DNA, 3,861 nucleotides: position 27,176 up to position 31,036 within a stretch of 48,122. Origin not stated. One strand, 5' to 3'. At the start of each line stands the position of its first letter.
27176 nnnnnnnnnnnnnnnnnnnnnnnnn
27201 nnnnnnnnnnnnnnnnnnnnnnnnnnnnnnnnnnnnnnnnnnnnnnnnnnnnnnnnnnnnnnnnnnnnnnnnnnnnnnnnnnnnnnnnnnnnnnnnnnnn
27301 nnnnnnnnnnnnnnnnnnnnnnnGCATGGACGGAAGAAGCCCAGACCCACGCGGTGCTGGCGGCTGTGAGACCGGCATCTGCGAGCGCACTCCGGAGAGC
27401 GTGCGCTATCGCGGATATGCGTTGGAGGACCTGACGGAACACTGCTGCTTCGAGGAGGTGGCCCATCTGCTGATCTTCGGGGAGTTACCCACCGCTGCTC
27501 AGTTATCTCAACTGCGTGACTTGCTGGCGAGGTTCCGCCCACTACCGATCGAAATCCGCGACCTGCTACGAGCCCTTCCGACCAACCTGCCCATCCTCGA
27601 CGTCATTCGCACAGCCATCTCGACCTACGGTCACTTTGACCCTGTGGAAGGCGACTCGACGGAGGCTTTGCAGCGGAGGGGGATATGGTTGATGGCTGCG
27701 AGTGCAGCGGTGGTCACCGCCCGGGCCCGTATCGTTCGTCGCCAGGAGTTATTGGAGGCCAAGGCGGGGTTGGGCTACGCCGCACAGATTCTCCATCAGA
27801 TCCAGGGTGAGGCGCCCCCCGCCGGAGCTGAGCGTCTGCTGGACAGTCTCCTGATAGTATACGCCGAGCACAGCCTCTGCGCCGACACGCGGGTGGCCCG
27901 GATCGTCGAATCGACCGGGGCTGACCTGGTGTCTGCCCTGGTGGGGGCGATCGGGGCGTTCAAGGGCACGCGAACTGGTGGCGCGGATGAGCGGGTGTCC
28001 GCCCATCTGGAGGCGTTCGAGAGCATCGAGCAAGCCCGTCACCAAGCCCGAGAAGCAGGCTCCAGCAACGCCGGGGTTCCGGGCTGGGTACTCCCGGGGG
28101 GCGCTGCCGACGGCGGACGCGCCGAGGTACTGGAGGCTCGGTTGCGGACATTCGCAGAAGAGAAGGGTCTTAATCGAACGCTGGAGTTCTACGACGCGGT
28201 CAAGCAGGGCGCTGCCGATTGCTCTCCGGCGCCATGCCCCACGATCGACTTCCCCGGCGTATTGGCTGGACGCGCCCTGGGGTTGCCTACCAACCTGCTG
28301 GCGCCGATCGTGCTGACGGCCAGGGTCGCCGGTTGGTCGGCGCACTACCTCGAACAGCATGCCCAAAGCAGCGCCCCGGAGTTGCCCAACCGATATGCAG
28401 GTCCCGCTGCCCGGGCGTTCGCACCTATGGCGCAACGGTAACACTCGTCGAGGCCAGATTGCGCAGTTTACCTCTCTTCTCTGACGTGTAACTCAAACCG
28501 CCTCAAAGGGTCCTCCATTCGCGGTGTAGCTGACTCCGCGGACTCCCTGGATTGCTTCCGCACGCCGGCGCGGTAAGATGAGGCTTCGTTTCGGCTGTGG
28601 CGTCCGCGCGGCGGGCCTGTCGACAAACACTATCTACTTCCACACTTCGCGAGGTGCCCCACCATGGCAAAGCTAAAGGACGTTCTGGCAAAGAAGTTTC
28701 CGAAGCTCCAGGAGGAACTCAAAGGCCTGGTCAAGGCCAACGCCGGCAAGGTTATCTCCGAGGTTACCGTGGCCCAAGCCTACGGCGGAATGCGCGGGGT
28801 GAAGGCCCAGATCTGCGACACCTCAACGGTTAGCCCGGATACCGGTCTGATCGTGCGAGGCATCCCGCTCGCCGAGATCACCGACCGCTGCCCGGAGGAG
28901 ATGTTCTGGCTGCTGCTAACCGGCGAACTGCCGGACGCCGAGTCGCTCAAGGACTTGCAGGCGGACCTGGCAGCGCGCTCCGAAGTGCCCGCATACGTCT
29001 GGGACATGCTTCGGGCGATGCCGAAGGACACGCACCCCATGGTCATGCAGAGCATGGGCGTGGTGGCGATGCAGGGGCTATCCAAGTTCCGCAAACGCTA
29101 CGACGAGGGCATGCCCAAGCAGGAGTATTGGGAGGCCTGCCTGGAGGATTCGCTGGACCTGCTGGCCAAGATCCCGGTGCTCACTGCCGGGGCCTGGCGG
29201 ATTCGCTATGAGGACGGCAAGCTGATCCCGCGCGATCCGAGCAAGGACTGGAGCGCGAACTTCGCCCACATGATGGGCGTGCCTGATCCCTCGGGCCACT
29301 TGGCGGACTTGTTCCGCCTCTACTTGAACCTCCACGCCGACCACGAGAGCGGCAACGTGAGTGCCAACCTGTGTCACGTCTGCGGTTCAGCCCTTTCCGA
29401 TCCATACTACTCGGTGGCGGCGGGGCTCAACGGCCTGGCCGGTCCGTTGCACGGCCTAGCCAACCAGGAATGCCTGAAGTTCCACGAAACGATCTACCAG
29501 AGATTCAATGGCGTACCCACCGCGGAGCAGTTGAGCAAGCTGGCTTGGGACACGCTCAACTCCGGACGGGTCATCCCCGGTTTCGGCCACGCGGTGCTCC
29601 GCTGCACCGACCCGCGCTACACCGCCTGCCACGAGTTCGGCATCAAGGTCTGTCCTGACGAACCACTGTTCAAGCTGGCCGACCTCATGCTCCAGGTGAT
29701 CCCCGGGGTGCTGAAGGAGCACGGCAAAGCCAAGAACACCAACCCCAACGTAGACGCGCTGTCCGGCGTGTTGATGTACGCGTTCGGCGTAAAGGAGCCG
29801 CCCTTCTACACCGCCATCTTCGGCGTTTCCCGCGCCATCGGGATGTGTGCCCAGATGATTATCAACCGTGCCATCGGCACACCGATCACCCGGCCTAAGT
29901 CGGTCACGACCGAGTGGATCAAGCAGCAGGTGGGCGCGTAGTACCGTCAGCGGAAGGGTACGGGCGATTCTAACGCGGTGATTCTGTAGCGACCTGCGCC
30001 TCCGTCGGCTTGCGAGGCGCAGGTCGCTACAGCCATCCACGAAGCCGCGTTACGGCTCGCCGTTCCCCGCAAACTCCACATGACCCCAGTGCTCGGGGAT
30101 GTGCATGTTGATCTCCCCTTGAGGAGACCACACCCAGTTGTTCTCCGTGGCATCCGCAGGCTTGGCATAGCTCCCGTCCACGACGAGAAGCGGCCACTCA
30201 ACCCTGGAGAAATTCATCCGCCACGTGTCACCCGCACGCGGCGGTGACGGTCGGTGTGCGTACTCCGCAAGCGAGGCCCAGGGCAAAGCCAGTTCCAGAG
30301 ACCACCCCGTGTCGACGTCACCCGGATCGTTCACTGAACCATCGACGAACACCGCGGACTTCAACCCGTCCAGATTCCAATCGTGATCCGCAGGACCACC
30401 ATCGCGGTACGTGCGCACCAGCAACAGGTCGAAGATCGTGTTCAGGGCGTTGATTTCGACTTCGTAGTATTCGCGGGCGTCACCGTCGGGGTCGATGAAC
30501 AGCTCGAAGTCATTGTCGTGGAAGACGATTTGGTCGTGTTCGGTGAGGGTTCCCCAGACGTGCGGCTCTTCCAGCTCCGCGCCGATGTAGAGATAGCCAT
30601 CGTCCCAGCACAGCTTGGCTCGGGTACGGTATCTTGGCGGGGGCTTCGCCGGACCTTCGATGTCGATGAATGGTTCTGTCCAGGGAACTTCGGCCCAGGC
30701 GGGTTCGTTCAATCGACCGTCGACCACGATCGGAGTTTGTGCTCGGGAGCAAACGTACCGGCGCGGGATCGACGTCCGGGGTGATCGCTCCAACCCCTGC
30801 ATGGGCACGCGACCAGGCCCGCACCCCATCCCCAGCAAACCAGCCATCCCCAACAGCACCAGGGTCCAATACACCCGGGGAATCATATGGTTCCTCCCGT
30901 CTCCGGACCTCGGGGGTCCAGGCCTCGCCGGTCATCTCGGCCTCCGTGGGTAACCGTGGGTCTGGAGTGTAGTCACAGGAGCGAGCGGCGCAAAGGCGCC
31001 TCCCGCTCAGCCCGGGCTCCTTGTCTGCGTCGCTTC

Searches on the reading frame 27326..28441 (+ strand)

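Call 8: search_protein_families(library=pfam, proteins=[window:27326-28441:+], max_evalue=0.001)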
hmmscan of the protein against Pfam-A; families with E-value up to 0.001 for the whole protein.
window:27326-28441:+ (371 aa): 1 family
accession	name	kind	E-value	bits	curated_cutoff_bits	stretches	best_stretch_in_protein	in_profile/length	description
PF00285.26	Citrate_synt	-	1.4e-66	225.5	27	1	10-347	4-350/357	Citrate synthase, C-terminal domain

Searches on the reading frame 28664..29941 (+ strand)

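Call 8: search_protein_families(library=pfam, proteins=[window:28664-29941:+], max_evalue=0.001)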
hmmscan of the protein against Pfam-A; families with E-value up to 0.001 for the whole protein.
window:28664-29941:+ (425 aa): 1 family
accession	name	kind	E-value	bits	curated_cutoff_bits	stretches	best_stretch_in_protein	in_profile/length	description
PF00285.26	Citrate_synt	-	2.4e-91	306.9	27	1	42-412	1-357/357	Citrate synthase, C-terminal domain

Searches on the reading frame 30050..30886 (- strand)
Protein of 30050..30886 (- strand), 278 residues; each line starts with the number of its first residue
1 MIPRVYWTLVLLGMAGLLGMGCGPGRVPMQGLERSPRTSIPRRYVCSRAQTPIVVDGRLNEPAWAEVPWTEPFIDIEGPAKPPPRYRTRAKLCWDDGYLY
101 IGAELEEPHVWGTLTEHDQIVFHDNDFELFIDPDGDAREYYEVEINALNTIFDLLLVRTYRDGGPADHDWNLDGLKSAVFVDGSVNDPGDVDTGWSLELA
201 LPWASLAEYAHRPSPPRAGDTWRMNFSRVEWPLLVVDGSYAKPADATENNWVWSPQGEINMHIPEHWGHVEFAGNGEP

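Call 8: search_protein_families(library=pfam, proteins=[window:30050-30886:-], max_evalue=0.001)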
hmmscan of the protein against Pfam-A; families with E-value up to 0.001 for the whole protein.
window:30050-30886:- (278 aa): 1 family
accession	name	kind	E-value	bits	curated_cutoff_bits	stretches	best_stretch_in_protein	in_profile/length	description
PF06452.16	CBM9_1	-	2.5e-08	34.5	23.4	1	55-152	1-93/185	Carbohydrate family 9 binding domain-like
